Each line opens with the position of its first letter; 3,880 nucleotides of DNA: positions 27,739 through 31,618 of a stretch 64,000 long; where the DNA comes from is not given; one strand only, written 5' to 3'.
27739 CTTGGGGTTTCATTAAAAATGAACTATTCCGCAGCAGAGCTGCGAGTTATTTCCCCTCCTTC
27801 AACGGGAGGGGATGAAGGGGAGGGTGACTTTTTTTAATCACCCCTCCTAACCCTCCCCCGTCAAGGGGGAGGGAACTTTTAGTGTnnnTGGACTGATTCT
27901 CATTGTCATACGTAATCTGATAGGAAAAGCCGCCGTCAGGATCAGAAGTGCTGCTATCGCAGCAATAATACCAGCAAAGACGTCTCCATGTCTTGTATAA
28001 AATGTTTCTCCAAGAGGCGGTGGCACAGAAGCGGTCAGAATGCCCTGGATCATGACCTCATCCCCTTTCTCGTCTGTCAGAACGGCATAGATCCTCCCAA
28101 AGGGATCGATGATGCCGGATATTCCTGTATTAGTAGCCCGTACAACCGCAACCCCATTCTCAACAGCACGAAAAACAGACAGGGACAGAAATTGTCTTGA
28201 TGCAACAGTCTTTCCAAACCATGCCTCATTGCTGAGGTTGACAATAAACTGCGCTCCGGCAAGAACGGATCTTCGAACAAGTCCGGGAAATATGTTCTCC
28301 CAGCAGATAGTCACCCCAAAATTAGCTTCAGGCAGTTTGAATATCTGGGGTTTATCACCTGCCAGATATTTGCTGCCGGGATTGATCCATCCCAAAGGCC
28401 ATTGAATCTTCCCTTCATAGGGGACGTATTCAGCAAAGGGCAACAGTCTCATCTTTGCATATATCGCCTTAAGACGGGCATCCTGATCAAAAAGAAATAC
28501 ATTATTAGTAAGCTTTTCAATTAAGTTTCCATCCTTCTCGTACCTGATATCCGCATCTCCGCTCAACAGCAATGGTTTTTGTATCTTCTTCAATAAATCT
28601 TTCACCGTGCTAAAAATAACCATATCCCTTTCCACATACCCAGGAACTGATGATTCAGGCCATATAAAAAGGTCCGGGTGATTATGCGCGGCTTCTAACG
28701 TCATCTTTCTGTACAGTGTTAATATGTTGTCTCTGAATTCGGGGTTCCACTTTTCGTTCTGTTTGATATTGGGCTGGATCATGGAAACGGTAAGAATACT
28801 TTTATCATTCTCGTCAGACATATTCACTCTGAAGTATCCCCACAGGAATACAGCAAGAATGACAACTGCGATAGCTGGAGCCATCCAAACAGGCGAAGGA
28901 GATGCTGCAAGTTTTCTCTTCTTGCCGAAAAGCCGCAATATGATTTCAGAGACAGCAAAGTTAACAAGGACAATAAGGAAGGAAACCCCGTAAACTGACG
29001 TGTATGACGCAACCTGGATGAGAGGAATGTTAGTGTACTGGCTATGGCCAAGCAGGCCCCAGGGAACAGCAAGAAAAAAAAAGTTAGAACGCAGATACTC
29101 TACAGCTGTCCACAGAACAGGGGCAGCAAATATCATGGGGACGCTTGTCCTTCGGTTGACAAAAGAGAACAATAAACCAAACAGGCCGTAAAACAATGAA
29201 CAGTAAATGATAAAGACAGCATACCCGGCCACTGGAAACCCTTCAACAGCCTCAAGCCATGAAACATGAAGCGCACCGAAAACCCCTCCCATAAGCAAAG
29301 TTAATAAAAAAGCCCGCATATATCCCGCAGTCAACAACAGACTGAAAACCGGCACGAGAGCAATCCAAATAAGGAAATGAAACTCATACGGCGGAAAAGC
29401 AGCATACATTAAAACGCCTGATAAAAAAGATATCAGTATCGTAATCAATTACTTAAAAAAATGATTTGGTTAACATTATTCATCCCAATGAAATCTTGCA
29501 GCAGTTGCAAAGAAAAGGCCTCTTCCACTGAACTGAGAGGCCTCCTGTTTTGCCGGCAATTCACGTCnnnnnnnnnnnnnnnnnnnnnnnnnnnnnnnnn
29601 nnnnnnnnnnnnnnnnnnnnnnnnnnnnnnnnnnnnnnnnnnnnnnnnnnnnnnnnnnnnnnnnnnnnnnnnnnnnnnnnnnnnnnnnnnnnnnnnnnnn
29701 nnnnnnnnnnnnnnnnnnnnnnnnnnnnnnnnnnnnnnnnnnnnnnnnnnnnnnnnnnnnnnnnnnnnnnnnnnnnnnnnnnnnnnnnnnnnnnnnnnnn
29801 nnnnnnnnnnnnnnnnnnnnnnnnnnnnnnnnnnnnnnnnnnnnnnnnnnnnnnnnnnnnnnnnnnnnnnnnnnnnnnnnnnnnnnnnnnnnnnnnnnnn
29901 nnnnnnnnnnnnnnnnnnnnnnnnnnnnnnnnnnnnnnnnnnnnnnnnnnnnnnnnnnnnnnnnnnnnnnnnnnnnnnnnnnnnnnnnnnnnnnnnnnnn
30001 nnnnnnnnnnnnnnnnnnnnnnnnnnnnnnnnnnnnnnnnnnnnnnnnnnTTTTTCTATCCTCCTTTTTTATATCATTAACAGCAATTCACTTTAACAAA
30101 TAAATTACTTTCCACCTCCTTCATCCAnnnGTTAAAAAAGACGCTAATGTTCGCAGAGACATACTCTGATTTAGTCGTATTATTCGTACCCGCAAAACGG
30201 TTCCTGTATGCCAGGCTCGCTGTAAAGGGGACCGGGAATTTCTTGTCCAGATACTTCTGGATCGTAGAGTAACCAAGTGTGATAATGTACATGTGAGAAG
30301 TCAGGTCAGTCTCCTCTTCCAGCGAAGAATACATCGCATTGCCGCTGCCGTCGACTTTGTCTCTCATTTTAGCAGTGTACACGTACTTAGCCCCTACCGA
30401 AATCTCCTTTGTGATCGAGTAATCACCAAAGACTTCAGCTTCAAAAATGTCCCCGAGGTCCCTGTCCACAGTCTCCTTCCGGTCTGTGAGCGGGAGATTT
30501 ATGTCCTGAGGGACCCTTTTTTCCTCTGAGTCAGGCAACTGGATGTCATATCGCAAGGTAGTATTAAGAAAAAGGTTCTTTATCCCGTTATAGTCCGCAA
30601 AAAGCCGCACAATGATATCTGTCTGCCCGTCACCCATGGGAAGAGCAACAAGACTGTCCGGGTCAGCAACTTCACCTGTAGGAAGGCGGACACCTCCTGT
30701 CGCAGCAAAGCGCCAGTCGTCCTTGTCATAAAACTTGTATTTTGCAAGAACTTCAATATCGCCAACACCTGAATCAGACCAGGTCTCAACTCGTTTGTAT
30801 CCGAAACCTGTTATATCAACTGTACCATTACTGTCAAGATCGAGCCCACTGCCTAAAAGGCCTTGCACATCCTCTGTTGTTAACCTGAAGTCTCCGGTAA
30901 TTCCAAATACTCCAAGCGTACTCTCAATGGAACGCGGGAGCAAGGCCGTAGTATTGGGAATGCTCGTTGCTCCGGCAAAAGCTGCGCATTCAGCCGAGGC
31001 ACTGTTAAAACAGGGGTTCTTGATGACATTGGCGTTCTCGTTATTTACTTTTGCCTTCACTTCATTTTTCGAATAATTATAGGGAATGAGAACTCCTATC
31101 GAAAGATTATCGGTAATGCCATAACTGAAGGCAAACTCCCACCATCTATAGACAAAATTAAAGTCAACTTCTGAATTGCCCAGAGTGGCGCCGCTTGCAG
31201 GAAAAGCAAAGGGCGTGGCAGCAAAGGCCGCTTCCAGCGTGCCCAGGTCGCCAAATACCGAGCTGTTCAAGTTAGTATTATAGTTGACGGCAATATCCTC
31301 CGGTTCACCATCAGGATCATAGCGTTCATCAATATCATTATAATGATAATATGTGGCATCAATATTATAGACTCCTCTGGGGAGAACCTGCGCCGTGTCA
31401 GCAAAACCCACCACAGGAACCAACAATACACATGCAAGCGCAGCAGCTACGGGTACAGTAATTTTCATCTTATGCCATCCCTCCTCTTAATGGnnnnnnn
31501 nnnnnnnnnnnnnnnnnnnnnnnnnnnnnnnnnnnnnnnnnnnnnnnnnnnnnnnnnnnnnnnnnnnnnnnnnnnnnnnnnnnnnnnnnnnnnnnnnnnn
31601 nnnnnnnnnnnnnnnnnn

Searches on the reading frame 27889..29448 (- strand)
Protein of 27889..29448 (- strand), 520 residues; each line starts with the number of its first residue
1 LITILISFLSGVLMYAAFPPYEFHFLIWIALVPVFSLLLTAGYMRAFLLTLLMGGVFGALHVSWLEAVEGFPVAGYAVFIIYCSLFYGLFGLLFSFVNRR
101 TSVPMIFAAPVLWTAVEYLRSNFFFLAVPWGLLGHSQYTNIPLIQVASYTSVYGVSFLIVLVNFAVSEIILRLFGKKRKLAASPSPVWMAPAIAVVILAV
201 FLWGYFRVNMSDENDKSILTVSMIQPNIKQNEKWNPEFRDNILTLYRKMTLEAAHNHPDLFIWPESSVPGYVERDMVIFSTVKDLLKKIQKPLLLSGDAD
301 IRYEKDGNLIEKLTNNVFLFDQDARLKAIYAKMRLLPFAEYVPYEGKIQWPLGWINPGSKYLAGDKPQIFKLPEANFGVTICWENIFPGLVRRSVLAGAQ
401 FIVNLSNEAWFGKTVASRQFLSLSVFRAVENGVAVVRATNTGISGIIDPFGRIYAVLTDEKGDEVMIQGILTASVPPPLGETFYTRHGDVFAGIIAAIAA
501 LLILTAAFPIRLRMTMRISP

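Call 11: search_protein_families(library=pfam, proteins=[window:27889-29448:-], max_evalue=0.001)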
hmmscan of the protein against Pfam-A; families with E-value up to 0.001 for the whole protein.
window:27889-29448:- (520 aa): 2 families
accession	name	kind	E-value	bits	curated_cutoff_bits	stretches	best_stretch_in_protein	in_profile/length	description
PF20154.4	LNT_N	-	1.6e-34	119.8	27.1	1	10-164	1-158/159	Apolipoprotein N-acyltransferase N-terminal domain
PF00795.27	CN_hydrolase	-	1.1e-27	97.5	23.2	1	221-470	2-246/256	Carbon-nitrogen hydrolase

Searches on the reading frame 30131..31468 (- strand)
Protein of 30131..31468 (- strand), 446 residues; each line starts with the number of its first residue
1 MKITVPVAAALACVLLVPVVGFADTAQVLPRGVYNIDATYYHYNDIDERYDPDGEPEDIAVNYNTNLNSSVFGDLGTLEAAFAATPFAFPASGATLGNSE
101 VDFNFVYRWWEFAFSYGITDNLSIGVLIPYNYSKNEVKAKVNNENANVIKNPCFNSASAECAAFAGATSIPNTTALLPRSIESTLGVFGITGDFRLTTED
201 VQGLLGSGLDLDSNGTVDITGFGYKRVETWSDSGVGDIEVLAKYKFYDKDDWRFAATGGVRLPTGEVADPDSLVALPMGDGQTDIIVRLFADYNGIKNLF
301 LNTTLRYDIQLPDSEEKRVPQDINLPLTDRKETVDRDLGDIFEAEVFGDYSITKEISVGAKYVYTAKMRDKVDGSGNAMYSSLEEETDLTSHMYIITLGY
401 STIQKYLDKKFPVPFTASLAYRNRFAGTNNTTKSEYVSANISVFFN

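Call 11: search_protein_families(library=pfam, proteins=[window:30131-31468:-], max_evalue=0.001)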
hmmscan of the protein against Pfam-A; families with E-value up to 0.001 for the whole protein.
window:30131-31468:- (446 aa): 0 families

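Call 24: search_protein_families(library=ncbifam, proteins=[window:30131-31468:-], max_evalue=0.1)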
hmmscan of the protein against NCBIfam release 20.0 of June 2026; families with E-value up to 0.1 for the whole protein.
window:30131-31468:- (446 aa): 0 families

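Call 47: search_protein_families(library=pfam, proteins=[window:30131-31468:-], max_evalue=5)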
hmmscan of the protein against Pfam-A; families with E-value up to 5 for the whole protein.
window:30131-31468:- (446 aa): 2 families
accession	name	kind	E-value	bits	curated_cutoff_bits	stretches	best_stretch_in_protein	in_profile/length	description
PF19089.6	DUF5777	-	0.0047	16.6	23.1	1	111-140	48-77/247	Membrane bound beta barrel domain (DUF5777)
PF13320.12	GH123_cat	-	0.04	13.7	23.1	1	97-150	68-123/324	Glycoside hydrolase 123, catalytic domain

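Call 66: search_solved_structures(query=A7, max_evalue=10)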
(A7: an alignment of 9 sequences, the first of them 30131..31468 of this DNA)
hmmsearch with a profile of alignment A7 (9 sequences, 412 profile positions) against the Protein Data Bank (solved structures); distinct sequences matched with E-value up to 10: 0.

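Call 67: search_protein_families(library=pfam, alignment_id=A7, max_evalue=0.1)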
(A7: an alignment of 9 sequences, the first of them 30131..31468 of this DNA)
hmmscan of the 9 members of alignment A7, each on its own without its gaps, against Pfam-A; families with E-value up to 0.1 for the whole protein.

A. member 1, window:30131-31468:- (446 aa): 2 families
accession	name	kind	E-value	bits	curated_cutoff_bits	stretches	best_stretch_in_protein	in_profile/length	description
PF19089.6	DUF5777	-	0.0047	16.6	23.1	0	111-140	48-77/247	Membrane bound beta barrel domain (DUF5777)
PF13320.12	GH123_cat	-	0.04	13.7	23.1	1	97-150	68-123/324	Glycoside hydrolase 123, catalytic domain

B. families by the number of members that match (of 9 scanned): 5 families
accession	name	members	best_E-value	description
PF19089.6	DUF5777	4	0.0047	Membrane bound beta barrel domain (DUF5777)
PF13557.12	Phenol_MetA_deg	3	5.9e-08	Putative MetA-pathway of phenol degradation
PF03349.22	Toluene_X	3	0.017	Outer membrane protein transport protein (OMPP1/FadL/TodX)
PF16967.11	TcfC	1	0.018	E-set like domain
PF13320.12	GH123_cat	1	0.04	Glycoside hydrolase 123, catalytic domain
